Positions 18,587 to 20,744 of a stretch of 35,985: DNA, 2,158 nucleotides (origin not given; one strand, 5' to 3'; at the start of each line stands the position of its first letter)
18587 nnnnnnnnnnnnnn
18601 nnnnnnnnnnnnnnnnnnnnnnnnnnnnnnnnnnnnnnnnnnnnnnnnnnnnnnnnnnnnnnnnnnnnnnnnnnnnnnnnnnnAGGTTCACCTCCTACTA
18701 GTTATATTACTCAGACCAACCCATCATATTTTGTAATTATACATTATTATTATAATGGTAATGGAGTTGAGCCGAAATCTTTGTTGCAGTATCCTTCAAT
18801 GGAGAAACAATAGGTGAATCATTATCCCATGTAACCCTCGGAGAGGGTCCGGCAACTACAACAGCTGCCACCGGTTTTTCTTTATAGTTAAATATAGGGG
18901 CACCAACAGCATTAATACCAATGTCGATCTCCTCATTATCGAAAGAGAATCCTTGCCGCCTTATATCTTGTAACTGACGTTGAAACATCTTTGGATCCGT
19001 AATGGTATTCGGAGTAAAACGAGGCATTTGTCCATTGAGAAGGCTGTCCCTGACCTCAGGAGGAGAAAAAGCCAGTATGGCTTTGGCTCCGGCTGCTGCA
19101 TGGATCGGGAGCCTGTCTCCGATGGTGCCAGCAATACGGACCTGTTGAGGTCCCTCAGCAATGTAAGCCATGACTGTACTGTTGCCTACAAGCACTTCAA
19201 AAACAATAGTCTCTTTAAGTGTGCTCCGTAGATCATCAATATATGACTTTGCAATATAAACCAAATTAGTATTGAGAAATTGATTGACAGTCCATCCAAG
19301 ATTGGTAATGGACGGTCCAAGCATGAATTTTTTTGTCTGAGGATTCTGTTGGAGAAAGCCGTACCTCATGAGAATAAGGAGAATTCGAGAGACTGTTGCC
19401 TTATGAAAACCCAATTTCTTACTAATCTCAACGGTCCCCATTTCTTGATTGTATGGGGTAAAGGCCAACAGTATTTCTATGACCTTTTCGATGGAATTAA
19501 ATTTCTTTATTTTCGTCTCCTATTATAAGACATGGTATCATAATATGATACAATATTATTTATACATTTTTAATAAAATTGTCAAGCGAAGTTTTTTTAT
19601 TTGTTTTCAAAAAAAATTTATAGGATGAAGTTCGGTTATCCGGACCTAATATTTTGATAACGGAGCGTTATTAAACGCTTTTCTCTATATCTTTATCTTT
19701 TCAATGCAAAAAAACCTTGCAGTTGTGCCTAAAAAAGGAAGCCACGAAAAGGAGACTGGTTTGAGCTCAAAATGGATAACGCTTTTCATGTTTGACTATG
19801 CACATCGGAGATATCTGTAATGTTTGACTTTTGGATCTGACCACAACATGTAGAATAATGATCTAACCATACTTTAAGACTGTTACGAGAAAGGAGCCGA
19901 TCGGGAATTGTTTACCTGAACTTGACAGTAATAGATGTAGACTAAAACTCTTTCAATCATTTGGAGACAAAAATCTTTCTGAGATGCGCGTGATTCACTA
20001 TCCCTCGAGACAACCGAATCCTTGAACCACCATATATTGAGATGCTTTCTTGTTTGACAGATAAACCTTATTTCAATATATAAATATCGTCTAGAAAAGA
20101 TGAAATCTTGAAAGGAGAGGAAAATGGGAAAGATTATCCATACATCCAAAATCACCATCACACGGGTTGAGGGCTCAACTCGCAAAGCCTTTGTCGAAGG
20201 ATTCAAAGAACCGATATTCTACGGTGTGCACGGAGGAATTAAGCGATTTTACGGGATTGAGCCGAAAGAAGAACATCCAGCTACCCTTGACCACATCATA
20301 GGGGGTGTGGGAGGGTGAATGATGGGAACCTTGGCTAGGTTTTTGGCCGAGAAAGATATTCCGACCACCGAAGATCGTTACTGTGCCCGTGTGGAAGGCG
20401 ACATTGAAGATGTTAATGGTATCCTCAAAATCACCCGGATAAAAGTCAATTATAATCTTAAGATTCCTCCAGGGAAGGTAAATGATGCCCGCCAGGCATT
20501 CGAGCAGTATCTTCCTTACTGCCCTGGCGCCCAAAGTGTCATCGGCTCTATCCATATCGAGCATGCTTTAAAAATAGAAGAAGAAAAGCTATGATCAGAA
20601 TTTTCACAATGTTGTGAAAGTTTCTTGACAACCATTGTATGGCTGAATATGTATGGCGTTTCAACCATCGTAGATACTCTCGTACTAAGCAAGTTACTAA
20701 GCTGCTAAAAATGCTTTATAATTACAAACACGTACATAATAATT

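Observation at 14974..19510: Complete four-family gene set matching the anaerobic phloroglucinol ring-cleavage pathway, led by an IclR regulator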

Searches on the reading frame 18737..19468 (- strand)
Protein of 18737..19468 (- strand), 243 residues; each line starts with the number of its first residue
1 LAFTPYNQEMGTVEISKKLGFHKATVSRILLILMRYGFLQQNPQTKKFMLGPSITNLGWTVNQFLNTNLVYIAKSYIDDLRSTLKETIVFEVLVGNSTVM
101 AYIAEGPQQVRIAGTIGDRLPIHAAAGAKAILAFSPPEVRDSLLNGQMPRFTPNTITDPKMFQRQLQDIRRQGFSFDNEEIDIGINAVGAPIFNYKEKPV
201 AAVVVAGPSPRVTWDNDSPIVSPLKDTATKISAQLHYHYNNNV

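Call 4: search_protein_families(library=pfam, proteins=[window:18737-19468:-])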
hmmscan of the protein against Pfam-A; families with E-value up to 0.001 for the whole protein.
window:18737-19468:- (243 aa): 2 families
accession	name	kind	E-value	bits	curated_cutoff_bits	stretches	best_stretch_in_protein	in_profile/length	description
PF01614.24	IclR_C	-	7e-38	130.3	24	1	66-233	6-174/174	Bacterial transcriptional regulator IclR C-terminal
PF09339.16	HTH_IclR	-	2e-07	31.1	22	1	2-43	11-52/52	IclR helix-turn-helix domain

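Call 5: search_protein_families(library=ncbifam, proteins=[window:18737-19468:-])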
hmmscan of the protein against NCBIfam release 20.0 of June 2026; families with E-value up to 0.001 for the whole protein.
window:18737-19468:- (243 aa): 8 families
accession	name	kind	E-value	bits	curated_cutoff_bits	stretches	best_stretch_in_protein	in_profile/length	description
NF045644.1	TransRegBhcR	equivalog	3.1e-36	125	350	1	9-235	40-265/267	HTH-type transcriptional regulator BhcR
TIGR02431.1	pcaR_pcaU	subfamily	9.2e-36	123.4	284.75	1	2-234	17-247/248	beta-ketoadipate pathway transcriptional regulators, PcaR/PcaU/PobR family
NF011671.1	PRK15090.1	equivalog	8.1e-28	97.3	275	1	7-238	26-256/256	DNA-binding transcriptional regulator KdgR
NF007548.0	PRK10163.1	equivalog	1.2e-25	90.2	406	1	13-235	44-265/271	HTH-type transcriptional repressor AllR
NF008601.2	PRK11569.1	equivalog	7.8e-25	87.6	380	1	11-216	47-253/276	glyoxylate bypass operon transcriptional repressor IclR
NF007341.0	PRK09834.1-3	equivalog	1.8e-07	30.5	269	1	13-236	31-259/274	DNA-binding transcriptional regulator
NF007342.0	PRK09834.1-4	equivalog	2e-06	27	251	1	15-194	35-215/263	DNA-binding transcriptional regulator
NF007339.0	PRK09834.1-1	equivalog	4.9e-05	22.8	299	1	13-193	42-224/271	DNA-binding transcriptional regulator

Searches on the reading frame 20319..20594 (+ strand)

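Call 6: search_protein_families(library=pfam, proteins=[window:20319-20594:+])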
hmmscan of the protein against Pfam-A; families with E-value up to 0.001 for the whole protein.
window:20319-20594:+ (91 aa): 1 family
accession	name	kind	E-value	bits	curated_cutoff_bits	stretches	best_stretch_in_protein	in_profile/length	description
PF02566.24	OsmC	-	8.6e-05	23.3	27.5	1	4-82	23-99/100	OsmC-like protein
